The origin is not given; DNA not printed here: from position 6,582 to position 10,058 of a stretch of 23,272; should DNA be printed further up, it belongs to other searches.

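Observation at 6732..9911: Orphan 1060-aa protein fusing an unknown N-terminal domain, an Upf1-like SF1B helicase and a C-terminal DUF2726 nuclease fold: candidate single-gene defence system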

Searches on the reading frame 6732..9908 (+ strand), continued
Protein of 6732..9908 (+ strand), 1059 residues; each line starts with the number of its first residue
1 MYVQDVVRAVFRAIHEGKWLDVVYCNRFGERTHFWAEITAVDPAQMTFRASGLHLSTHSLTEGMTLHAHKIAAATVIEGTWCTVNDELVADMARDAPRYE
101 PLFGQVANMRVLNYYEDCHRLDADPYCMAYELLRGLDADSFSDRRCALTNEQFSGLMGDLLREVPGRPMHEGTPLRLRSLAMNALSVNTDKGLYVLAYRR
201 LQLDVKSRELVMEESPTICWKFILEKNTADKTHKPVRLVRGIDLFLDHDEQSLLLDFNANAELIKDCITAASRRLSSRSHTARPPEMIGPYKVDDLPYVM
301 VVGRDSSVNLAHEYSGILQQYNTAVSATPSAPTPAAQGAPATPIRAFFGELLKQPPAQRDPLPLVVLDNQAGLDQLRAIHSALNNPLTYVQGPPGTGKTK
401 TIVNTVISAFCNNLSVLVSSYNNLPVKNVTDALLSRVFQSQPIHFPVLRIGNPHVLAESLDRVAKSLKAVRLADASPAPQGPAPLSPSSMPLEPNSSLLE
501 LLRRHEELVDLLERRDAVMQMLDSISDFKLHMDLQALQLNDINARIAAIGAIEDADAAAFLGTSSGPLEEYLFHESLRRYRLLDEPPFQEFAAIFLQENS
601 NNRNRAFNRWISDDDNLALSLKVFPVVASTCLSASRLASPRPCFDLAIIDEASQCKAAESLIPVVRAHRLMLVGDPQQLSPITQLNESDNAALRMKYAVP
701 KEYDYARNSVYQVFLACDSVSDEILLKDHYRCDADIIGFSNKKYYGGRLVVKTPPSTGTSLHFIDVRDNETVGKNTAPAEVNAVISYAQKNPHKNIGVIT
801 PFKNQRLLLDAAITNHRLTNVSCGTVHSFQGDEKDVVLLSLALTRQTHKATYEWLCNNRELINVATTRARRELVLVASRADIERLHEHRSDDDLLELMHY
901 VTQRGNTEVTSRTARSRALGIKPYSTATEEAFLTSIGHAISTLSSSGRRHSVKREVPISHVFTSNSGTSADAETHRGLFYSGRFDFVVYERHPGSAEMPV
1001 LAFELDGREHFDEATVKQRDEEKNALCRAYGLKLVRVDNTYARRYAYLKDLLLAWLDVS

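Call 11: search_solved_structures(query=window:6732-9908:+, max_evalue=0.001)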
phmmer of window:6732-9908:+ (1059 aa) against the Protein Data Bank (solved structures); distinct sequences matched with E-value up to 0.001: 22.
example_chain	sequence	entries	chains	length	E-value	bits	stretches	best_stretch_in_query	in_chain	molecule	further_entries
4b3f_X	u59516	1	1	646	2.3e-23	85.4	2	637-907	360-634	DNA-BINDING PROTEIN SMUBP-2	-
4b3g_A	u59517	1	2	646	2.3e-23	85.3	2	637-907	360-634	DNA-BINDING PROTEIN SMUBP-2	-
5eax_A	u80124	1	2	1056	4e-19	71.3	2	623-748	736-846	DNA replication ATP-dependent helicase/nuclease DNA2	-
5eaw_A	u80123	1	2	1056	4e-19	71.3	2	623-748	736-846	DNA replication ATP-dependent helicase/nuclease DNA2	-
5ean_A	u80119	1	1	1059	4e-19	71.3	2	623-748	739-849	DNA replication ATP-dependent helicase/nuclease DNA2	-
2xzo_A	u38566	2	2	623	5.7e-16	60.9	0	791-878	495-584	REGULATOR OF NONSENSE TRANSCRIPTS 1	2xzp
2gjk_A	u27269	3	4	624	5.7e-16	60.9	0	791-878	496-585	Regulator of nonsense transcripts 1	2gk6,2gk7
6ej5_A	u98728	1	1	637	6.4e-16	60.7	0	791-878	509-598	Regulator of nonsense transcripts 1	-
9qwn_A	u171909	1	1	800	1.5e-15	59.4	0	792-878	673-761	Isoform 2 of Regulator of nonsense transcripts 1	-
2wjv_A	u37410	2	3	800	1.5e-15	59.4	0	792-878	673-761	REGULATOR OF NONSENSE TRANSCRIPTS 1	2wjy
8rd3_A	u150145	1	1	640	7.5e-15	57.2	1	624-694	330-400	ATP-dependent helicase NAM7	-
5mzn_A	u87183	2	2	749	1.7e-14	56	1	601-749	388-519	Helicase SEN1,Helicase SEN1 | Helicase SEN1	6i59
2xzl_A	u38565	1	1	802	1.8e-14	55.9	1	624-694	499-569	ATP-DEPENDENT HELICASE NAM7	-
9qdq_A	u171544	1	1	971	3.7e-14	54.9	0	624-694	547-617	ATP-dependent helicase NAM7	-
8ram_O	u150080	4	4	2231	8.6e-13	50.3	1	601-749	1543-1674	Helicase SEN1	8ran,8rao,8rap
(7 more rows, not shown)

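Call 17: find_related_loci(query=A1, collection=genome_contigs, flank=10000)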
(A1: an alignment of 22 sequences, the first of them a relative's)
Query A1 (1059 aa) in genome_contigs; peptide patterns used: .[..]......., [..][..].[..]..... (x = any residue, [..] = any of these).
599 stretches matched a pattern (row limit reached: there are more); 583 encode a relative of the query (tblastn E <= 1e-3); the best 80 are kept; 80 distinct loci.
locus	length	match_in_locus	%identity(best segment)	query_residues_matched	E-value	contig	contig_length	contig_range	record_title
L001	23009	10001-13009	44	10-1059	0e+0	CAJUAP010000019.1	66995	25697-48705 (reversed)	MAG TPA_asm: uncultured Acetatifactor sp. isolate MGBC125006 genome assembly, contig: MGBC125006.19, whole genome shotgu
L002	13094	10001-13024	43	6-1058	0e+0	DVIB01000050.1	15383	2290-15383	MAG TPA_asm: Candidatus Choladocola avistercoris isolate ChiBcec18-1958 ChiBcec18__C23181_L15383_SRR6323127, whole genom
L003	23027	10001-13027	43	3-1058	0e+0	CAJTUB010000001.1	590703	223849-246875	MAG TPA_asm: uncultured Lachnospiraceae bacterium isolate MGBC108918 genome assembly, contig: MGBC108918.1, whole genome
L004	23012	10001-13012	43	10-1058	0e+0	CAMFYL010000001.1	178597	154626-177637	MAG: uncultured Roseburia sp. isolate SRR15725431_bin.21_metaWRAP_v1.3_MAG genome assembly, contig: ERZ10622460.2, whole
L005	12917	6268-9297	42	2-1058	0e+0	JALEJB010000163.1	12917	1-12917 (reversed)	MAG: Lachnospiraceae bacterium isolate SUG50 k141_8300568, whole genome shotgun sequence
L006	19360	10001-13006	43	10-1058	0e+0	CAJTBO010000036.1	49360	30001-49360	Lachnospiraceae bacterium isolate A24_16.AM.DSS genome assembly, contig: MGBC000040.36, whole genome shotgun sequence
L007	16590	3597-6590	42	2-1056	0e+0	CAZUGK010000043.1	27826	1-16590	MAG TPA_asm: uncultured Clostridiaceae bacterium isolate binchicken_co104_9 genome assembly, contig: NODE_1302_length_27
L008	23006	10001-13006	42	10-1058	0e+0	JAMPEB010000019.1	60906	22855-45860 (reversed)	MAG: Lachnoclostridium sp. isolate NALB_7823_23 Scaffold_#19__SCF_019___60906_bp, whole genome shotgun sequence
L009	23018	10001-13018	43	6-1058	0e+0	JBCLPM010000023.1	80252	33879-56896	Lachnospiraceae bacterium 64-25 voucher GPTB0140 scaffold23, whole genome shotgun sequence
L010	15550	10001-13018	43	6-1058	0e+0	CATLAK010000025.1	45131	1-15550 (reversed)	MAG TPA_asm: uncultured Lachnospiraceae bacterium isolate MGG03587_1680015450 genome assembly, contig: ERR2844015_2866,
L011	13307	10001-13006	42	10-1058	0e+0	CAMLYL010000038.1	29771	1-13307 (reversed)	MAG: uncultured Lachnospiraceae bacterium isolate ERR4303222_bin.74_MetaWRAP_v1.1_MAG genome assembly, contig: NODE_1384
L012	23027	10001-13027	43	3-1058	0e+0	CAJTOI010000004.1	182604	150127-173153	MAG TPA_asm: uncultured Roseburia sp. isolate MGBC104949 genome assembly, contig: MGBC104949.4, whole genome shotgun seq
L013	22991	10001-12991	41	3-1056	0e+0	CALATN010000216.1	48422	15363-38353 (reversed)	MAG TPA_asm: uncultured Clostridia bacterium isolate SRR6425805_bin.93_CONCOCT_v1.1_MAG genome assembly, contig: ERZ1767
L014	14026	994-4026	43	1-1058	0e+0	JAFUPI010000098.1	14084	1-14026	MAG: Agathobacter sp. isolate RGIG4703 Roe_deer_Rectum.Co__c2548032, whole genome shotgun sequence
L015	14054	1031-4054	42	6-1059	0e+0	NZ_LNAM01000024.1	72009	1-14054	Acetivibrio ethanolgignens strain ACET-33324 ACET-33324.Scaf12, whole genome shotgun sequence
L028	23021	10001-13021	42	6-1059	0e+0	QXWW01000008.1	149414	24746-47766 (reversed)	Lachnospiraceae bacterium strain X68 Scaffold7_1, whole genome shotgun sequence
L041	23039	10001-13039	42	1-1059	0e+0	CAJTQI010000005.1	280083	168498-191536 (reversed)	MAG TPA_asm: uncultured Lachnospiraceae bacterium isolate MGBC111861 genome assembly, contig: MGBC111861.5, whole genome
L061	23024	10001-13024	41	6-1059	0e+0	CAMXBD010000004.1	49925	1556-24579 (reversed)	MAG TPA_asm: uncultured Lachnospiraceae bacterium isolate SRR14411269_bin.9_metawrap_v1.3_MAG genome assembly, contig: N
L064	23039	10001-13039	42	1-1059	0e+0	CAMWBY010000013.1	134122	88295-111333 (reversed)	MAG TPA_asm: uncultured Lachnospiraceae bacterium isolate SRR13528209_bin.43_metawrap_v1.3_MAG genome assembly, contig:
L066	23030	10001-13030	42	6-1059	0e+0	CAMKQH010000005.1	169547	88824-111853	MAG: uncultured Lachnospiraceae bacterium isolate SRR12081296_bin.90_metaWRAP_v1.3_MAG genome assembly, contig: ERZ12289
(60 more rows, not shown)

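Call 18: find_related_loci(query=A1, collection=viral_contigs, flank=10000)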
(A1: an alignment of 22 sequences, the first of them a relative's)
Query A1 (1059 aa) in viral_contigs; peptide patterns used: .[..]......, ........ (x = any residue, [..] = any of these).
16 stretches matched a pattern; 3 encode a relative of the query (tblastn E <= 1e-3); 3 distinct loci.
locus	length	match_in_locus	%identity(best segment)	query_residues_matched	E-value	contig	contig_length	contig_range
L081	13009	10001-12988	42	5-1056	0e+0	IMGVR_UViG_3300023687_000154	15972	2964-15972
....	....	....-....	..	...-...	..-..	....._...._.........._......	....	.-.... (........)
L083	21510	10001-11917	26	362-880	4e-14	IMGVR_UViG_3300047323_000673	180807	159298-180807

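Call 21: find_encoding_contigs(protein=P0059, flank=10000, max_places=6)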
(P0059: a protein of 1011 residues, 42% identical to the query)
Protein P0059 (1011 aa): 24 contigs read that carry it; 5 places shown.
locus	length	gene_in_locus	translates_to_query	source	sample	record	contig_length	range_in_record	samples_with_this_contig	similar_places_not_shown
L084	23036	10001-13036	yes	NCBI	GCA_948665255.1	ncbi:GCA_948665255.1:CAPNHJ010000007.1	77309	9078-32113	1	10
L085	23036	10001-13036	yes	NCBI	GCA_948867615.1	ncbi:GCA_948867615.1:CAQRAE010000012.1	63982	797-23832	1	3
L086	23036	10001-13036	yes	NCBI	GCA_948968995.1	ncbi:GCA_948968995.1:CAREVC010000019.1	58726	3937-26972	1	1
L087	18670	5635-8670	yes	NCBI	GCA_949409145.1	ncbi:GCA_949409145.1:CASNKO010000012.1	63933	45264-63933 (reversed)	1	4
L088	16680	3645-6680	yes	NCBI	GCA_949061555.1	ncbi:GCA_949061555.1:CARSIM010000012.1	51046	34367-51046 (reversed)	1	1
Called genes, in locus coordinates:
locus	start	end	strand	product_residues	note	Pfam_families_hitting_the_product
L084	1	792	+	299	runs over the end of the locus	PF00005:ABC_tran, PF13304:AAA_21 (weak)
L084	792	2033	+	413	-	PF12698:ABC2_membrane_3 (weak)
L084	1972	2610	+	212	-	-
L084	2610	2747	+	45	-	PF14205:Cys_rich_KTR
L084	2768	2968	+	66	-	-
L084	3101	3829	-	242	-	PF08713:DNA_alkylation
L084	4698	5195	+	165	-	PF04542:Sigma70_r2, PF08281:Sigma70_r4_2, PF04545:Sigma70_r4 (weak)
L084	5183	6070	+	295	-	PF13786:DUF4179 (weak), PF11738:DUF3298 (weak)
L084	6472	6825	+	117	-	-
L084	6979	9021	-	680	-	PF12796:Ank_2 (weak), PF13857:Ank_5 (weak), PF12796:Ank_2, PF13637:Ank_4, PF00023:Ank, PF13857:Ank_5, PF12796:Ank_2, PF13857:Ank_5, +2 more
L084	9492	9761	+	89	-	-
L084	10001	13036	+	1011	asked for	PF01443:Viral_helicase1 (faint), PF09848:SLFN-g3_helicase (faint), PF13086:AAA_11, PF13245:AAA_19 (faint), PF13604:AAA_30 (faint), PF13087:AAA_12, PF10881:DUF2726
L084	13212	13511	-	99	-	PF03795:YCII (weak)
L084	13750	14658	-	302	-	PF08220:HTH_DeoR, PF08279:HTH_11, PF19187:HTH_PafC, PF13280:WYL, PF25583:WCX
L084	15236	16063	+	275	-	PF07934:OGG_N, PF00730:HhH-GPD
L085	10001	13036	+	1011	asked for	PF01443:Viral_helicase1 (faint), PF09848:SLFN-g3_helicase (faint), PF13086:AAA_11, PF13245:AAA_19 (faint), PF13604:AAA_30 (faint), PF13087:AAA_12, PF10881:DUF2726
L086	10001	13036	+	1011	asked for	PF01443:Viral_helicase1 (faint), PF09848:SLFN-g3_helicase (faint), PF13086:AAA_11, PF13245:AAA_19 (faint), PF13604:AAA_30 (faint), PF13087:AAA_12, PF10881:DUF2726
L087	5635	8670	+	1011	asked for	PF01443:Viral_helicase1 (faint), PF09848:SLFN-g3_helicase (faint), PF13086:AAA_11, PF13245:AAA_19 (faint), PF13604:AAA_30 (faint), PF13087:AAA_12, PF10881:DUF2726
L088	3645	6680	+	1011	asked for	PF01443:Viral_helicase1 (faint), PF09848:SLFN-g3_helicase (faint), PF13086:AAA_11, PF13245:AAA_19 (faint), PF13604:AAA_30 (faint), PF13087:AAA_12, PF10881:DUF2726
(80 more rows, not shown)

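Call 22: find_encoding_contigs(protein=P0108, flank=10000, max_places=6)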
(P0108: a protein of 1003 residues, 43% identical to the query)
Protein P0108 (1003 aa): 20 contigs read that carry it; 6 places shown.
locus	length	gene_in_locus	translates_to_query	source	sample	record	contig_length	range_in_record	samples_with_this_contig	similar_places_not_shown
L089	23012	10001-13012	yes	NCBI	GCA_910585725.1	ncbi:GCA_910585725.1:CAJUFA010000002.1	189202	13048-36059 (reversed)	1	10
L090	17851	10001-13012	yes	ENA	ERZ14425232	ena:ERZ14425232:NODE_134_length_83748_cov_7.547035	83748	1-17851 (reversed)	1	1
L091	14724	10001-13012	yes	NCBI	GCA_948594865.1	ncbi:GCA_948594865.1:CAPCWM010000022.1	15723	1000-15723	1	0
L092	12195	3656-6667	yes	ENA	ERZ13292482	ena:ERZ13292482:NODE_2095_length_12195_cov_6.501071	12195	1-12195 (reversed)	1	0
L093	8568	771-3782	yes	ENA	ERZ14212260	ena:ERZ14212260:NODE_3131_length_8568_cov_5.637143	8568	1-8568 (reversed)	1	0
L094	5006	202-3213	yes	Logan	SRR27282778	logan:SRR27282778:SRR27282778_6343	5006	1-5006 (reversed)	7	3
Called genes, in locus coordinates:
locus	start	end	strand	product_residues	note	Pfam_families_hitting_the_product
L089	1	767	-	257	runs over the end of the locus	PF04892:VanZ-LLP1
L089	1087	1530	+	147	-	PF02502:LacAB_rpiB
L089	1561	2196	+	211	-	PF00702:Hydrolase, PF12710:HAD, PF13419:HAD_2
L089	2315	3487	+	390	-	PF13412:HTH_24 (faint), PF00480:ROK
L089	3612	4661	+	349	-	PF08240:ADH_N, PF16912:Glu_dehyd_C, PF00107:ADH_zinc_N, PF13602:ADH_zinc_N_2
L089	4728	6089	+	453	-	PF00370:FGGY_N, PF02782:FGGY_C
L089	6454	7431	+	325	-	PF13407:Peripla_BP_4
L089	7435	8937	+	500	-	PF13476:AAA_23 (faint), PF00005:ABC_tran, PF09818:ABC_ATPase (faint), PF13304:AAA_21 (faint), PF00005:ABC_tran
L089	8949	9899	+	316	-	PF02653:BPD_transp_2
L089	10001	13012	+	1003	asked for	PF01443:Viral_helicase1 (faint), PF13086:AAA_11, PF13245:AAA_19 (faint), PF13087:AAA_12, PF10881:DUF2726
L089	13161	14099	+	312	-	PF04198:Sugar-bind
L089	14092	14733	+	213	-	PF00702:Hydrolase, PF13419:HAD_2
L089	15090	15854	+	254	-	PF01520:Amidase_3, PF05036:SPOR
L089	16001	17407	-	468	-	PF00672:HAMP, PF14501:HATPase_c_5 (faint), PF00512:HisKA, PF02518:HATPase_c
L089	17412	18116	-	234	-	PF00072:Response_reg, PF00486:Trans_reg_C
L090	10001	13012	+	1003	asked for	PF01443:Viral_helicase1 (faint), PF13086:AAA_11, PF13245:AAA_19 (faint), PF13087:AAA_12, PF10881:DUF2726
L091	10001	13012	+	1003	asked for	PF01443:Viral_helicase1 (faint), PF13086:AAA_11, PF13245:AAA_19 (faint), PF13087:AAA_12, PF10881:DUF2726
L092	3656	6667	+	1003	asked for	PF01443:Viral_helicase1 (faint), PF13086:AAA_11, PF13245:AAA_19 (faint), PF13087:AAA_12, PF10881:DUF2726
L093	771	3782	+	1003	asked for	PF01443:Viral_helicase1 (faint), PF13086:AAA_11, PF13245:AAA_19 (faint), PF13087:AAA_12, PF10881:DUF2726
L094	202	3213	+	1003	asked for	PF01443:Viral_helicase1 (faint), PF13086:AAA_11, PF13245:AAA_19 (faint), PF13087:AAA_12, PF10881:DUF2726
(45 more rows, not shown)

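Call 35: search_protein_families(library=padloc, alignment_id=A3, max_evalue=0.00001)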
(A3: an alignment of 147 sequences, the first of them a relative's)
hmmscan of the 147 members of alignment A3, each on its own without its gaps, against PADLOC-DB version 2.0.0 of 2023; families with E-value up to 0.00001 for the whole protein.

A. member 1, L001:9580-9981:- (134 aa): 0 families

B. families by the number of members that match (of 147 scanned): 127 families (the first 25 are shown)
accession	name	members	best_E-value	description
PDLC04135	mad3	4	1.6e-30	mads_3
PDLC02707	PbeA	3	2.9e-37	PbeA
PDLC04140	mad8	3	2.8e-12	mads_8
PDLC02980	AriA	3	1.6e-09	-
PDLC03928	PsyrT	2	8.9e-110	-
PDLC02704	PbeA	2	9.4e-30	PbeA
PDLC02914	ATPase-Toprim_I-B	2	2.1e-07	-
PDLC04647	PDC-M43B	2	5.1e-07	-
PDLC03659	mREase_IV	1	1.8e-232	Type IV methyl-directed restriction enzyme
PDLC02861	DpdF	1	3.1e-200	DpdF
PDLC02864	DpdF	1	3.9e-181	DpdF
PDLC04786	PDC-S01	1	1.2e-136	-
PDLC02870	DpdF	1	3.6e-130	DpdF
PDLC04898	PDC-S06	1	3.5e-128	-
PDLC04792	PDC-S01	1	2.6e-124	-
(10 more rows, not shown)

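Call 36: search_protein_families(library=pfam, alignment_id=A3, max_evalue=0.00001)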
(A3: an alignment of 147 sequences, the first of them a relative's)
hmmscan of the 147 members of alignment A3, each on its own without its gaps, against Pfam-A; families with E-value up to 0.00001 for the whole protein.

A. member 1, L001:9580-9981:- (134 aa): 0 families

B. families by the number of members that match (of 147 scanned): 160 families (the first 25 are shown)
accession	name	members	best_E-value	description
PF00015.26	MCPsignal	4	4e-40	Methyl-accepting chemotaxis protein (MCP) signalling domain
PF00672.30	HAMP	4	1.2e-07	HAMP domain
PF00072.30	Response_reg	3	1.2e-43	Response regulator receiver domain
PF00005.33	ABC_tran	3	1.3e-37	ABC transporter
PF13487.12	HD_5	3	2.1e-31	HD domain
PF01966.28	HD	3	2.9e-26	HD domain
PF00271.37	Helicase_C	3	2.6e-25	Helicase conserved C-terminal domain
PF12146.15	Hydrolase_4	3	5.8e-11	Serine aminopeptidase, S33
PF00209.24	SNF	2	5e-52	Sodium:neurotransmitter symporter family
PF00160.26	Pro_isomerase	2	3.1e-47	Cyclophilin type peptidyl-prolyl cis-trans isomerase/CLD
PF04851.21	ResIII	2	5.1e-40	Type III restriction enzyme, res subunit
PF03965.22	Penicillinase_R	2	3.5e-30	Penicillinase repressor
PF00270.35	DEAD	2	3.2e-29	DEAD/DEAH box helicase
PF04237.18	YjbR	2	7.6e-29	YjbR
PF02518.31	HATPase_c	2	2e-26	Histidine kinase-, DNA gyrase B-, and HSP90-like ATPase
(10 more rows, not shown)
